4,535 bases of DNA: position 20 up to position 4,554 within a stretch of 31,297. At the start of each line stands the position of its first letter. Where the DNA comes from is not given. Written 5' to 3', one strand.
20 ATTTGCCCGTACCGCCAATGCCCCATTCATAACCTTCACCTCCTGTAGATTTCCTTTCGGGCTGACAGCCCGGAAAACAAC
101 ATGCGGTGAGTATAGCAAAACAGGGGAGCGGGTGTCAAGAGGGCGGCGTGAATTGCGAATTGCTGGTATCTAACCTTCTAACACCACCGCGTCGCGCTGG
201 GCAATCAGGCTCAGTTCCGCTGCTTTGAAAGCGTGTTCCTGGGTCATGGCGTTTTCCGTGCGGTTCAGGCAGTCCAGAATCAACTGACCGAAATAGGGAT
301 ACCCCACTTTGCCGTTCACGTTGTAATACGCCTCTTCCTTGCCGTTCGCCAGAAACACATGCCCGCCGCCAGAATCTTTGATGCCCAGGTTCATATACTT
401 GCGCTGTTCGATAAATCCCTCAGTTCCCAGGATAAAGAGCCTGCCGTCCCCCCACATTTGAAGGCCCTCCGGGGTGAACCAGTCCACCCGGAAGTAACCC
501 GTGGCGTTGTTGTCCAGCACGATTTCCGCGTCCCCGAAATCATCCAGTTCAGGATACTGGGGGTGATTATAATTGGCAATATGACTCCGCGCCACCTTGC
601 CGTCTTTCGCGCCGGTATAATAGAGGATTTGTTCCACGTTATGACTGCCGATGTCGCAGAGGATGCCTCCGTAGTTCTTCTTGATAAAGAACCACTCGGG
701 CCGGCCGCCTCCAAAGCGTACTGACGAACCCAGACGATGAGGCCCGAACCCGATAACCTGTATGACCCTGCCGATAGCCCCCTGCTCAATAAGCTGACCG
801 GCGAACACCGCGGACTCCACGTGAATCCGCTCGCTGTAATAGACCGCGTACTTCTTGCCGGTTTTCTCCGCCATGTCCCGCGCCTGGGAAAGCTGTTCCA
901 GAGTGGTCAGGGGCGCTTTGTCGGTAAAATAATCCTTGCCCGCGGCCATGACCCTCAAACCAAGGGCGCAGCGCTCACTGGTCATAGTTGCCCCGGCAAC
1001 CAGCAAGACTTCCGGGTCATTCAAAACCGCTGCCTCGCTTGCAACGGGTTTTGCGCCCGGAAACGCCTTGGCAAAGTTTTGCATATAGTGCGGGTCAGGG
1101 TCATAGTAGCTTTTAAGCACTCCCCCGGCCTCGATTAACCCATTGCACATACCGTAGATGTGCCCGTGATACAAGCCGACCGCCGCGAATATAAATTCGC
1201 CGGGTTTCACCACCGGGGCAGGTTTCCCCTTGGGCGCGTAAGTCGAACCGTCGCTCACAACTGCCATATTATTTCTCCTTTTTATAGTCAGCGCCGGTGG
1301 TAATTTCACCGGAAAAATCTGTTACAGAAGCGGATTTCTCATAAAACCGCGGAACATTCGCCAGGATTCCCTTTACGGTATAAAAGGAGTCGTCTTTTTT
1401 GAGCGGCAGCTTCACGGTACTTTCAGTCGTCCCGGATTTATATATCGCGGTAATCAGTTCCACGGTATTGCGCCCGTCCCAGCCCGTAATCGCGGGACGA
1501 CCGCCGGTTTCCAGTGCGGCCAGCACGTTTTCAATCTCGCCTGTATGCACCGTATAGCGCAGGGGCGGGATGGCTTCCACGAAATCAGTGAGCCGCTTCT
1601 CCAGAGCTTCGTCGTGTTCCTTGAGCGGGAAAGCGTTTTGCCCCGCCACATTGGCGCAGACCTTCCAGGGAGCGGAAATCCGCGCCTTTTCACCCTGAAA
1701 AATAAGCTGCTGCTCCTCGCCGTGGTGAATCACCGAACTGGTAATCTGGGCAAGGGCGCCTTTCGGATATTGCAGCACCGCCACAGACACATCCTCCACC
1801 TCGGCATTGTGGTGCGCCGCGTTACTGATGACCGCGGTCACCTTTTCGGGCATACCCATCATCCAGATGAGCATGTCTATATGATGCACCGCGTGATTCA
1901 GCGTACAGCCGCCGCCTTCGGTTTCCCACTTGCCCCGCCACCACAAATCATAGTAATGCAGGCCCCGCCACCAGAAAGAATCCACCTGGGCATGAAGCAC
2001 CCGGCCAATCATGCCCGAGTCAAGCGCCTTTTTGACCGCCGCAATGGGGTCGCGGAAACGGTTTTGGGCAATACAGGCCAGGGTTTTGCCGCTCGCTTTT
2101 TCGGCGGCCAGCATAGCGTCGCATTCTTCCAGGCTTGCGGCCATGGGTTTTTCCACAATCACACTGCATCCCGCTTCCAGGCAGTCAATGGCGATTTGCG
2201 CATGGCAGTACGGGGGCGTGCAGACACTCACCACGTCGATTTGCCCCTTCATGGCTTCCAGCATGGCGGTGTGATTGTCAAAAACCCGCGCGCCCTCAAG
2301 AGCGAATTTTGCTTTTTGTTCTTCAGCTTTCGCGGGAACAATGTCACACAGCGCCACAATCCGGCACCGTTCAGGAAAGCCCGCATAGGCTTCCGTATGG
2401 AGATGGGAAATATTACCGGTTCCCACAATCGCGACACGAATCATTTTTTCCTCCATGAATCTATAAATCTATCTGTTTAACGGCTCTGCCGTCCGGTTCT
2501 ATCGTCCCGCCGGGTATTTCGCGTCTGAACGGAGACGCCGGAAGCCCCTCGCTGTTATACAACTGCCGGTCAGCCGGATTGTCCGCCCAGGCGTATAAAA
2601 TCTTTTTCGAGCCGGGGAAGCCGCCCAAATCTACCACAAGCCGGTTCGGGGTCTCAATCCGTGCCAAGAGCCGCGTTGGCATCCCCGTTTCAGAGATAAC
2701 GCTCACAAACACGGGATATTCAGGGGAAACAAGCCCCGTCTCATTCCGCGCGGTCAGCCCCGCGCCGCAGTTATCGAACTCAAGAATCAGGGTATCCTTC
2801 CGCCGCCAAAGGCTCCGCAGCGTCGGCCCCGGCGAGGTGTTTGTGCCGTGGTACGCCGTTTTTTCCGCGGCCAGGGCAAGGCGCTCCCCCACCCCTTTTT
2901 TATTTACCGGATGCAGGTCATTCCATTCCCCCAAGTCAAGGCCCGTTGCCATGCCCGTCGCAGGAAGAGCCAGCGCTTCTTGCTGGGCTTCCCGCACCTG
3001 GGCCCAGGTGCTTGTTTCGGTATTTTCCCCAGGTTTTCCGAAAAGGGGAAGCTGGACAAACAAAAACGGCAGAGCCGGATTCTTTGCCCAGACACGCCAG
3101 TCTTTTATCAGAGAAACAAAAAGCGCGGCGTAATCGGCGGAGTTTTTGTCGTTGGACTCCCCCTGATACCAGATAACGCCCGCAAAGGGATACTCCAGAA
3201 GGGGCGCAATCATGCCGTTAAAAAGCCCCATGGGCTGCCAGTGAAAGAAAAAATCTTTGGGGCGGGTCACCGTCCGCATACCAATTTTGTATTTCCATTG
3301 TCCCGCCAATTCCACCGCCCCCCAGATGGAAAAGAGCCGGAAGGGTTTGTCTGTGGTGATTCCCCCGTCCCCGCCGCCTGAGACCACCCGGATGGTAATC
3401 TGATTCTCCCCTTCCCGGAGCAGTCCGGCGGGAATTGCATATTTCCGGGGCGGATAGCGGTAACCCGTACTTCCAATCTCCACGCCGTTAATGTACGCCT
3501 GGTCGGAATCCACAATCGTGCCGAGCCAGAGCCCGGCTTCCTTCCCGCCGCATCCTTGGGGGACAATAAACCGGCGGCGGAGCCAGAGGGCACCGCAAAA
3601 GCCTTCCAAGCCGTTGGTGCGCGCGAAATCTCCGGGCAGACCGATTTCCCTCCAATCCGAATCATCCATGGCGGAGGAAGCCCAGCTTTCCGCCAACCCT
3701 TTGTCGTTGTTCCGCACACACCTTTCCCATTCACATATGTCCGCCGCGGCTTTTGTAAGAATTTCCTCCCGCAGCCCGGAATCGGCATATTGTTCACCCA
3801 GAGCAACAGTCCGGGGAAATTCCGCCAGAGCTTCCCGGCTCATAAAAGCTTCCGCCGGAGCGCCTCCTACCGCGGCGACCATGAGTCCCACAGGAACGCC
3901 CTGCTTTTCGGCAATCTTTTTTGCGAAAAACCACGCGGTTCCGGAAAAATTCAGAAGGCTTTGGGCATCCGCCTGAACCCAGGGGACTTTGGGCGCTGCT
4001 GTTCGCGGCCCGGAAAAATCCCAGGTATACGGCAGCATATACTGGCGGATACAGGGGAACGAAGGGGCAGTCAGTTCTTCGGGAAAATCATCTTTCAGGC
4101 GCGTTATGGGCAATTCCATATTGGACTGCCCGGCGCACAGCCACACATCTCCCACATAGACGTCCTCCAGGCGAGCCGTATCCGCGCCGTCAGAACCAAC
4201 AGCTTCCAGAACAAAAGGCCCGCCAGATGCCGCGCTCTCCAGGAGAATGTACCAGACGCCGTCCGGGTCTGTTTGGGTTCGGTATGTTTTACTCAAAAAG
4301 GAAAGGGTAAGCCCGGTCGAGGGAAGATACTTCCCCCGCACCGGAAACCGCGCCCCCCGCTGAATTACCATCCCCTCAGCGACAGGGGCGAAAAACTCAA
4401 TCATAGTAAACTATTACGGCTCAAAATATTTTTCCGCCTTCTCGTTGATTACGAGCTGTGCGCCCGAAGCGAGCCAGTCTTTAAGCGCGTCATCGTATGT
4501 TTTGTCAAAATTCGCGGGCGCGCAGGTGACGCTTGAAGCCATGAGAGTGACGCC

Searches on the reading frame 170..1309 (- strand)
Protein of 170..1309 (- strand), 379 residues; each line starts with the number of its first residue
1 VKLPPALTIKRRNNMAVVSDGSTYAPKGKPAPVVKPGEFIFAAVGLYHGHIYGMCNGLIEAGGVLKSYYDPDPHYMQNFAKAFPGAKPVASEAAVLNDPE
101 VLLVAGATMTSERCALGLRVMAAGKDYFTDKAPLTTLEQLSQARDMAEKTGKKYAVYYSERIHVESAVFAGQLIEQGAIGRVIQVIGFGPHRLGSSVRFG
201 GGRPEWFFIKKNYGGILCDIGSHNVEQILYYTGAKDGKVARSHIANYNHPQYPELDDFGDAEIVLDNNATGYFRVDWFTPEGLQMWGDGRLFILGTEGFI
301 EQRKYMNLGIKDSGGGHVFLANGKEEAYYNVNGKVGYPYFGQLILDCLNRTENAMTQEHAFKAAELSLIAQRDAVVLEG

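Call 10: search_protein_families(library=pfam, proteins=[window:170-1309:-], max_evalue=0.01)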
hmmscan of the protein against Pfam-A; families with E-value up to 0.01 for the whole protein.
window:170-1309:- (379 aa): 3 families
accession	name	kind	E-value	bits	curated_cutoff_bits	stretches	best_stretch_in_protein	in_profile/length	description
PF22725.1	GFO_IDH_MocA_C3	-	3.9e-15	56.4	27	1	171-301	5-124/124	GFO/IDH/MocA C-terminal domain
PF02894.22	GFO_IDH_MocA_C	-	7.7e-06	26.3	22.9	1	172-308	2-129/218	Oxidoreductase family, C-terminal alpha/beta domain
PF01408.29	GFO_IDH_MocA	-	1.5e-05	26.1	24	1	67-158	30-120/120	Oxidoreductase family, NAD-binding Rossmann fold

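Call 79: search_protein_families(library=ncbifam, proteins=[window:170-1309:-], max_evalue=0.001)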
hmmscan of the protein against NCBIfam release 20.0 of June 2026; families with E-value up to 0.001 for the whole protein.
window:170-1309:- (379 aa): 5 families
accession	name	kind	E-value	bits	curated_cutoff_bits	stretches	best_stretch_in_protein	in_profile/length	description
TIGR04380.1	myo_inos_iolG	equivalog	2.5e-09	36.5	355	1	65-268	29-222/330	inositol 2-dehydrogenase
NF008607.0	PRK11579.1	subfamily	2.2e-07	30.2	330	1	82-233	46-190/346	oxidoreductase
NF040723.1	UDP-GlcNAcDh_Arch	equivalog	4.1e-07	29.8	450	1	101-307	61-241/302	UDP-N-acetylglucosamine 3-dehydrogenase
NF052479.1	LevoglcsnDh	equivalog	3.7e-06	25.9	650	1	87-244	60-214/386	levoglucosan dehydrogenase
NF007574.0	PRK10206.1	equivalog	8.8e-05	21.7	352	1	93-192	58-157/345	oxidoreductase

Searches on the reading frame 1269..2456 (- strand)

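Call 10: search_protein_families(library=pfam, proteins=[window:1269-2456:-], max_evalue=0.01)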
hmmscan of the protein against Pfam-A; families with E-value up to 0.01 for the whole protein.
window:1269-2456:- (395 aa): 7 families
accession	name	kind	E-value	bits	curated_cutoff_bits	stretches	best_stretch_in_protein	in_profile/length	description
PF22725.1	GFO_IDH_MocA_C3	-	6.5e-30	104.1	27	1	139-260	2-123/124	GFO/IDH/MocA C-terminal domain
PF02894.22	GFO_IDH_MocA_C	-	1e-28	101.1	22.9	1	142-350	1-218/218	Oxidoreductase family, C-terminal alpha/beta domain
PF01408.29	GFO_IDH_MocA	-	1.2e-28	100.7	24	1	6-126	1-116/120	Oxidoreductase family, NAD-binding Rossmann fold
PF03447.22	NAD_binding_3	-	3.8e-05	24.8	24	1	12-126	1-113/116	Homoserine dehydrogenase, NAD binding domain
PF02629.25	CoA_binding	-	0.0026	18.9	22.3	0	4-101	2-92/97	CoA binding domain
PF22685.1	Gal80p_C-like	-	0.0075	16.9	29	0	138-227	3-95/152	Gal80p, C-terminal domain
PF03435.24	Sacchrp_dh_NADP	-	0.0094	16.7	25.1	0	8-100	1-96/129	Saccharopine dehydrogenase NADP binding domain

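Call 79: search_protein_families(library=ncbifam, proteins=[window:1269-2456:-], max_evalue=0.001)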
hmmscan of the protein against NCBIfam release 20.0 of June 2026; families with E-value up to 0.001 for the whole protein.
window:1269-2456:- (395 aa): 10 families
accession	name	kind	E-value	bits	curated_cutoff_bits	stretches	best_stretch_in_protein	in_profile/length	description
TIGR04380.1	myo_inos_iolG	equivalog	6.1e-31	107.5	355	1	5-349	1-330/330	inositol 2-dehydrogenase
NF040723.1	UDP-GlcNAcDh_Arch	equivalog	1.2e-28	100.5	450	1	6-240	1-215/302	UDP-N-acetylglucosamine 3-dehydrogenase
NF052479.1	LevoglcsnDh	equivalog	1.7e-23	82.9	650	1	4-213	2-215/386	levoglucosan dehydrogenase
NF052679.1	InsChiInosDhIolG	equivalog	9.1e-20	70.9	540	1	6-360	3-337/343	bifunctional inositol 2-dehydrogenase/D-chiro-inositol 1-dehydrogenase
NF008607.0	PRK11579.1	subfamily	5.7e-17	61.7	330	1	5-257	4-244/346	oxidoreductase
NF007574.0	PRK10206.1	equivalog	1.5e-16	60.4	352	1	42-257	39-242/345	oxidoreductase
NF058561.1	BT_2158_fam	equivalog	4e-12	45.5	750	1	30-157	56-181/487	glycoside 3-dehydrogenase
NF041392.1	XylDh_Gfo6_Halo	equivalog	1.7e-11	43.5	350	1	3-350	14-350/350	D-xylose 1-dehydrogenase Gfo6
TIGR03944.1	dehyd_SbnB_fam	equivalog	3.4e-05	23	326.9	1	4-81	131-207/327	2,3-diaminopropionate biosynthesis protein SbnB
NF003992.0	PRK05472.2-1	equivalog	5e-05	22.6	226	1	5-100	98-188/249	redox-sensing transcriptional repressor Rex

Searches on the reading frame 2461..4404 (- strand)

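Call 10: search_protein_families(library=pfam, proteins=[window:2461-4404:-], max_evalue=0.01)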
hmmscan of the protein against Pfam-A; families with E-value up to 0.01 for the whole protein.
window:2461-4404:- (647 aa): 2 families
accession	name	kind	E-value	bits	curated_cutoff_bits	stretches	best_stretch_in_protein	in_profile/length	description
PF03629.24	SASA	-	3.8e-18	66.4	24.8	2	406-510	119-221/226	Carbohydrate esterase, sialic acid-specific acetylesterase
PF02837.24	Glyco_hydro_2_N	-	4.5e-05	23.9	28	1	233-353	15-145/169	Glycosyl hydrolases family 2, sugar binding domain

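Call 79: search_protein_families(library=ncbifam, proteins=[window:2461-4404:-], max_evalue=0.001)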
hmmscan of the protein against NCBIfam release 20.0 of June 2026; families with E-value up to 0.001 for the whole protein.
window:2461-4404:- (647 aa): 3 families
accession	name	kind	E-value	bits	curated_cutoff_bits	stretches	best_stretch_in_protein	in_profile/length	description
NF041463.1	GalB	equivalog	1.7e-05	22.9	900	1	211-340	58-203/869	beta-galactosidase GalB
NF041462.1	GalA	equivalog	2.6e-05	22.5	900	1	235-341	30-152/763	beta-galactosidase GalA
NF007538.0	PRK10150.1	equivalog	0.00065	18.1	544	1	226-340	19-134/607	beta-glucuronidase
